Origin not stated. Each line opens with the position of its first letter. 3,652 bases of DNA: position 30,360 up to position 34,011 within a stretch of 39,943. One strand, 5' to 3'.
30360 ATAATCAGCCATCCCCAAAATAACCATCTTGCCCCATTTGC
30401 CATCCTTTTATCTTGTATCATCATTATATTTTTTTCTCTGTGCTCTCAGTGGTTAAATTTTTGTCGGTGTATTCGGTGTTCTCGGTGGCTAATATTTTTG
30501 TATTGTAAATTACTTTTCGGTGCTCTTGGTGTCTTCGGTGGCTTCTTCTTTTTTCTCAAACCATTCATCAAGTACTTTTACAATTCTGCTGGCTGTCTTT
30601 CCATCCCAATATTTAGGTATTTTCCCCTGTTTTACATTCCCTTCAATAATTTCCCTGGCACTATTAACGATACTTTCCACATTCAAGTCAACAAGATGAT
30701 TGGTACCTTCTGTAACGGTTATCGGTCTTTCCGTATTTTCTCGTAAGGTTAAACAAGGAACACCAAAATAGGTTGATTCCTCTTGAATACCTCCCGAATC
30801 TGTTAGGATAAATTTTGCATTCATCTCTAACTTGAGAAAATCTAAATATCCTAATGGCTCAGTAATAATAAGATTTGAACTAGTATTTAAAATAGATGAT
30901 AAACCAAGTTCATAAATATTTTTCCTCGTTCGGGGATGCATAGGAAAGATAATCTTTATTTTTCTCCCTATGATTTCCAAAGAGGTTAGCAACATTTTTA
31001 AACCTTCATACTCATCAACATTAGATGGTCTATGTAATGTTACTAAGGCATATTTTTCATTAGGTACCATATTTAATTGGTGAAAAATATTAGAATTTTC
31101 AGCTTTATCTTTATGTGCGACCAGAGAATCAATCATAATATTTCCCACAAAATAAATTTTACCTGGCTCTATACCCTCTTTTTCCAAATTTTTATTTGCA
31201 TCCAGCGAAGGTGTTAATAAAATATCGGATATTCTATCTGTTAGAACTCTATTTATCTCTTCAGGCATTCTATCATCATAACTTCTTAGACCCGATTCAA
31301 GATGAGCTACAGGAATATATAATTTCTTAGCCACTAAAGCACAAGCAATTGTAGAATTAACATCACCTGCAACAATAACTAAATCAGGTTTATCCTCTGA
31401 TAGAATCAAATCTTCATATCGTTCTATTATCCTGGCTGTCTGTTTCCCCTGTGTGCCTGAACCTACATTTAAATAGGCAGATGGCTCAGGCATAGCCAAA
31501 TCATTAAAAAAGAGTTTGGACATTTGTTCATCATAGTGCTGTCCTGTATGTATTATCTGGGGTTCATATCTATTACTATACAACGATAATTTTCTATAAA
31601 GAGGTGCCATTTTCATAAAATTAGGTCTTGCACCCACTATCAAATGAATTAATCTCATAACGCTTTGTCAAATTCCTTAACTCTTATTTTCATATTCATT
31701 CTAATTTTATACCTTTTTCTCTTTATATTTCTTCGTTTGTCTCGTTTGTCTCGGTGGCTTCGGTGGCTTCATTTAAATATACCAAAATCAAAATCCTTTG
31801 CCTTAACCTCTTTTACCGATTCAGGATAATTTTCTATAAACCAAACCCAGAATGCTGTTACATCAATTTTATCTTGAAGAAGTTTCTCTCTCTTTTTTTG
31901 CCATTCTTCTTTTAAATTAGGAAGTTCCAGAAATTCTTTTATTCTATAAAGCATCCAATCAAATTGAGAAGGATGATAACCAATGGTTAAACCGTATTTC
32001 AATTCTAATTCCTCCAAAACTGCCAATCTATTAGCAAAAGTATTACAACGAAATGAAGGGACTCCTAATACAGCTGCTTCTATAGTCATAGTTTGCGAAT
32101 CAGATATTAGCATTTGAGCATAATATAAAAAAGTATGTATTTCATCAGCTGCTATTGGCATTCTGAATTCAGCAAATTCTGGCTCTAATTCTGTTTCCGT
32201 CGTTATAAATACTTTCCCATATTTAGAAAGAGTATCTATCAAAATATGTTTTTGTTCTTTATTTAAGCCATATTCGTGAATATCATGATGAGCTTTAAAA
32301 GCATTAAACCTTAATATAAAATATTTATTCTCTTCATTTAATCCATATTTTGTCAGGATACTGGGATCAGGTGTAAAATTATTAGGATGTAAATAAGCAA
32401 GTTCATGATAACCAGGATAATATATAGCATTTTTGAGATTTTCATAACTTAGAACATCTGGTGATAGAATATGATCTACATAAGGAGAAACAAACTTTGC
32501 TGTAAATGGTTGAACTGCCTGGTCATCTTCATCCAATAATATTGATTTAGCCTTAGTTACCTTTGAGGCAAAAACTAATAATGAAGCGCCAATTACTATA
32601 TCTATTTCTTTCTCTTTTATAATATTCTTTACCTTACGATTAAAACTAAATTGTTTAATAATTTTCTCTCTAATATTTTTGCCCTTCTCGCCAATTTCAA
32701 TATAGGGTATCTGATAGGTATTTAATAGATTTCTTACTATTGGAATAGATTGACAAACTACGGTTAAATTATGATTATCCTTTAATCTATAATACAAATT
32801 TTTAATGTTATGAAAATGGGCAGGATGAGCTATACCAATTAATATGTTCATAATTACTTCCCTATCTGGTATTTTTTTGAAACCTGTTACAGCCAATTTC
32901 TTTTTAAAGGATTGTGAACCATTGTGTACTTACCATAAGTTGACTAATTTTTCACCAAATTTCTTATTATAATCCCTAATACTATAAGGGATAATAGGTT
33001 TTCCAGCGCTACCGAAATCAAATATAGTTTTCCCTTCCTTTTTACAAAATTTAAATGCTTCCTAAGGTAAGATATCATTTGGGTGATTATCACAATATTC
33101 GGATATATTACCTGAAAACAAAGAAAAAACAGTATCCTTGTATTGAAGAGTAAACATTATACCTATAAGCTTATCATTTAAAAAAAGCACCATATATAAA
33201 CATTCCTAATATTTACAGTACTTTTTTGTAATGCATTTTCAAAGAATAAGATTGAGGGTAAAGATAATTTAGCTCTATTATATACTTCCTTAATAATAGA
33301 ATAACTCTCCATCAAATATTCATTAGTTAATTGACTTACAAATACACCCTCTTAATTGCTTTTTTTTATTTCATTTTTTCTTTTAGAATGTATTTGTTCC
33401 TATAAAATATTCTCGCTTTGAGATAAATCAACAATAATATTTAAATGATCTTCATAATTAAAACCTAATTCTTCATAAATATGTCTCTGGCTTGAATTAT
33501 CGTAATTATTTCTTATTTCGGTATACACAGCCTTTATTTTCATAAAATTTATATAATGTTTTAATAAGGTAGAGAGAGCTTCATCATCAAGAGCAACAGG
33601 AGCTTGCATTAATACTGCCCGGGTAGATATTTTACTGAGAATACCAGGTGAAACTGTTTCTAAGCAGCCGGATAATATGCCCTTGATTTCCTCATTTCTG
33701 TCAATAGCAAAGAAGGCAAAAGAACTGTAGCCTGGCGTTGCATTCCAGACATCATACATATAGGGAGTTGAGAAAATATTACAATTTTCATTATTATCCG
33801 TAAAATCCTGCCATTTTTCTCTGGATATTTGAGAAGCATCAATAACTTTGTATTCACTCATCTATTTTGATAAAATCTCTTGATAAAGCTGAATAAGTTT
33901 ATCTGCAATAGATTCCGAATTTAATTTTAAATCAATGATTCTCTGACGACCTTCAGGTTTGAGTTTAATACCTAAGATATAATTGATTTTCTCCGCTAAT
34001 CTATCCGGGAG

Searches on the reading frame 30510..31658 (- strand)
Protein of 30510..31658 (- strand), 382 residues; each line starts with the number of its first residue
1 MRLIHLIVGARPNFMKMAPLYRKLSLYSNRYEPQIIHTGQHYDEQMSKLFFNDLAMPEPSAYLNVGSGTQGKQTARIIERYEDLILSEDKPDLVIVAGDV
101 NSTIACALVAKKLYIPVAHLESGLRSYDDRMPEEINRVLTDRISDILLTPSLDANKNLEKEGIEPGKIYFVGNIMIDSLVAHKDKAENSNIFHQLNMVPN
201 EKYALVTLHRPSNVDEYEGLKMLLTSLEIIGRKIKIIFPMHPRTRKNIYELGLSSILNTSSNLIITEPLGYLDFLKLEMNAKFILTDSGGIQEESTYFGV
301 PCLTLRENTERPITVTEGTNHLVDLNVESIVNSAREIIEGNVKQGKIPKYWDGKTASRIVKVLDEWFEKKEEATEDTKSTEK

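Call 91: search_protein_families(library=pfam, proteins=[window:30510-31658:-], max_evalue=0.00001)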
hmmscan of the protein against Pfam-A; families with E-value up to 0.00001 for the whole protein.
window:30510-31658:- (382 aa): 1 family
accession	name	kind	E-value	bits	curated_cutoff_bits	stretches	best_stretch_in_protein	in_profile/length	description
PF02350.25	Epimerase_2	-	5.6e-105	351.4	30.6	1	29-363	7-346/347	UDP-N-acetylglucosamine 2-epimerase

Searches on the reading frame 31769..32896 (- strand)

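Call 91: search_protein_families(library=pfam, proteins=[window:31769-32896:-], max_evalue=0.00001)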
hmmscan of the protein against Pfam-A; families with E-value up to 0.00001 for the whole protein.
window:31769-32896:- (375 aa): 1 family
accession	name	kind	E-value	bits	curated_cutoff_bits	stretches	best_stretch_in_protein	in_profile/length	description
PF04007.18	DUF354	-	2.4e-07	30.6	22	1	17-285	2-286/349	Protein of unknown function (DUF354)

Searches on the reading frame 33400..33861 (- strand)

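Call 12: search_protein_families(library=ncbifam, proteins=[window:33400-33861:-])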
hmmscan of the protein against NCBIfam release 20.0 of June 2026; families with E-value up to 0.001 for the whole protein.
window:33400-33861:- (153 aa): 0 families

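Call 86: search_protein_families(library=pfam, proteins=[window:33400-33861:-], max_evalue=0.01)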
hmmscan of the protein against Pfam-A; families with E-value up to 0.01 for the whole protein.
window:33400-33861:- (153 aa): 1 family
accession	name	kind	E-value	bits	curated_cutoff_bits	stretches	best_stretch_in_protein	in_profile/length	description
PF24012.1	DUF7326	-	0.0044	17.8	27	0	110-151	33-74/76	Family of unknown function (DUF7326)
